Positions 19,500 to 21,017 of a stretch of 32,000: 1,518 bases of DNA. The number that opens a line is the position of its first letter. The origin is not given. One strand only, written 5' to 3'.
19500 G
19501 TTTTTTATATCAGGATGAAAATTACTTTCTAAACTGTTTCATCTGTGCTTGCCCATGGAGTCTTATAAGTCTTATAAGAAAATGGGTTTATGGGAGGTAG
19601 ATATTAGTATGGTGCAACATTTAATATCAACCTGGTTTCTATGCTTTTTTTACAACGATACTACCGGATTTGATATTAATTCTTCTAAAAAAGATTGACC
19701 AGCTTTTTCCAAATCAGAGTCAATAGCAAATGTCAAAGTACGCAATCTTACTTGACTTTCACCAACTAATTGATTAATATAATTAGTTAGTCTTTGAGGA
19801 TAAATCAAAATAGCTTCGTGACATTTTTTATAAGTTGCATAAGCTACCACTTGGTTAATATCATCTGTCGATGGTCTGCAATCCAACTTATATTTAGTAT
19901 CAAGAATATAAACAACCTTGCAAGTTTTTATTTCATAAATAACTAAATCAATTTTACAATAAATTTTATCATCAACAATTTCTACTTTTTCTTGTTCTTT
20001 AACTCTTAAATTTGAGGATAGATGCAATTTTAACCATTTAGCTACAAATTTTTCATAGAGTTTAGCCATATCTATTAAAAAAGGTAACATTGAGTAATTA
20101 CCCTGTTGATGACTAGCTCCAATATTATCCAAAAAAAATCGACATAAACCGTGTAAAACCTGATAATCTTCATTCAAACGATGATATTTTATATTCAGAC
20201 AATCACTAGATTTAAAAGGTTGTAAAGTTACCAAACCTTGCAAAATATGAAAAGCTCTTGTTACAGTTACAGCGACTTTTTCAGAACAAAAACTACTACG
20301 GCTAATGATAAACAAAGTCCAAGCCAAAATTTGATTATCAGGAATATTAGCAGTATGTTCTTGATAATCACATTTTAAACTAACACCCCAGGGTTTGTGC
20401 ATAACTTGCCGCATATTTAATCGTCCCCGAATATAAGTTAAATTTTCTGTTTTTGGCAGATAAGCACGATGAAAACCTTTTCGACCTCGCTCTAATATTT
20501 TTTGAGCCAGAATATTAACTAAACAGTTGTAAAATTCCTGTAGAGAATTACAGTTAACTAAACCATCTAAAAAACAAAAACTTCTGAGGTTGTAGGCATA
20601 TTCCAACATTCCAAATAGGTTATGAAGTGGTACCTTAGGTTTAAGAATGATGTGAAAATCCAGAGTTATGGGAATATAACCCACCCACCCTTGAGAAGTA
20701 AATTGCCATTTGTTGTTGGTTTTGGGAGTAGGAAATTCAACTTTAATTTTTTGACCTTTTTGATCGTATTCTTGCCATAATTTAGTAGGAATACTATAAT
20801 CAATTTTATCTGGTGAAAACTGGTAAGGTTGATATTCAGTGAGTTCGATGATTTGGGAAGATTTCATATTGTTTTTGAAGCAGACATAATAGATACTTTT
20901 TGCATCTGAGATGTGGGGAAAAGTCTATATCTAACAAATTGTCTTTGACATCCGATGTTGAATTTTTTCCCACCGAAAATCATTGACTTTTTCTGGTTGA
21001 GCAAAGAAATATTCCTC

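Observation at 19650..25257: Candidate composite defence cassette: GNAT-PIN-ASCH protein, ASCH protein, McrB GTPase and McrC nuclease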

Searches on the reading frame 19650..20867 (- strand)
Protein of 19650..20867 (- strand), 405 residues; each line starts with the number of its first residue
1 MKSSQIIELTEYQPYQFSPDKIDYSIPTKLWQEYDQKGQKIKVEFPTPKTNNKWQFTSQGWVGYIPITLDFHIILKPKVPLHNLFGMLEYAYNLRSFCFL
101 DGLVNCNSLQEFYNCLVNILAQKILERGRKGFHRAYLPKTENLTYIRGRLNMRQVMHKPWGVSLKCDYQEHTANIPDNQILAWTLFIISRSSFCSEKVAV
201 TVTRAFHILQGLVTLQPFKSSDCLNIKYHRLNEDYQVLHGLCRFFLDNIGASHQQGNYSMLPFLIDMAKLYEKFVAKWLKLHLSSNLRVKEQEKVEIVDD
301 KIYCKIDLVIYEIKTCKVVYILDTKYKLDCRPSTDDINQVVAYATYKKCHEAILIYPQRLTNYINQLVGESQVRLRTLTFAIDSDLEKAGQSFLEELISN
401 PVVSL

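Call 3: search_protein_families(library=pfam, proteins=[window:19650-20867:-], max_evalue=0.1)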
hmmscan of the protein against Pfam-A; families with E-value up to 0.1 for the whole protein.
window:19650-20867:- (405 aa): 4 families
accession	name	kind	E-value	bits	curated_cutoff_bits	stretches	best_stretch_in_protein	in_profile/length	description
PF10117.15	McrBC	-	4.7e-40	137.9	23.9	1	59-357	4-318/318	McrBC 5-methylcytosine restriction system component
PF20247.3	DUF6602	-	0.027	14.8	27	1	269-320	15-65/104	Domain of unknown function (DUF6602)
PF18643.7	RE_BsaWI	-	0.035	14.6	26.2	1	288-328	6-48/105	BsaWI restriction endonuclease type 2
PF22614.2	Slo-like_RCK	-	0.087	12.9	24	0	292-355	55-117/119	Calcium-activated potassium channel slowpoke-like RCK domain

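Call 4: search_protein_families(library=padloc, proteins=[window:19650-20867:-], max_evalue=0.1)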
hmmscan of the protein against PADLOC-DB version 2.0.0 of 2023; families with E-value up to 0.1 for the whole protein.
window:19650-20867:- (405 aa): 0 families

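Call 5: search_protein_families(library=ncbifam, proteins=[window:19650-20867:-], max_evalue=0.1)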
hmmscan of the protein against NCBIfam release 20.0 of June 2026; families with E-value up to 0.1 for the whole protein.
window:19650-20867:- (405 aa): 3 families
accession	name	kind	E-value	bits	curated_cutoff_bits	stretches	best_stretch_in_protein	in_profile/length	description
NF007277.0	PRK09736.1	equivalog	7.8e-29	100.9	338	1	76-293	4-223/353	5-methylcytosine-specific restriction endonuclease system specificity protein McrC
NF000801.0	PRK00055.1-3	equivalog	0.0022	17.1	252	1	281-350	171-239/307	ribonuclease Z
TIGR02651.1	RNase_Z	equivalog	0.0055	15.8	292.95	1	226-350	111-236/302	ribonuclease Z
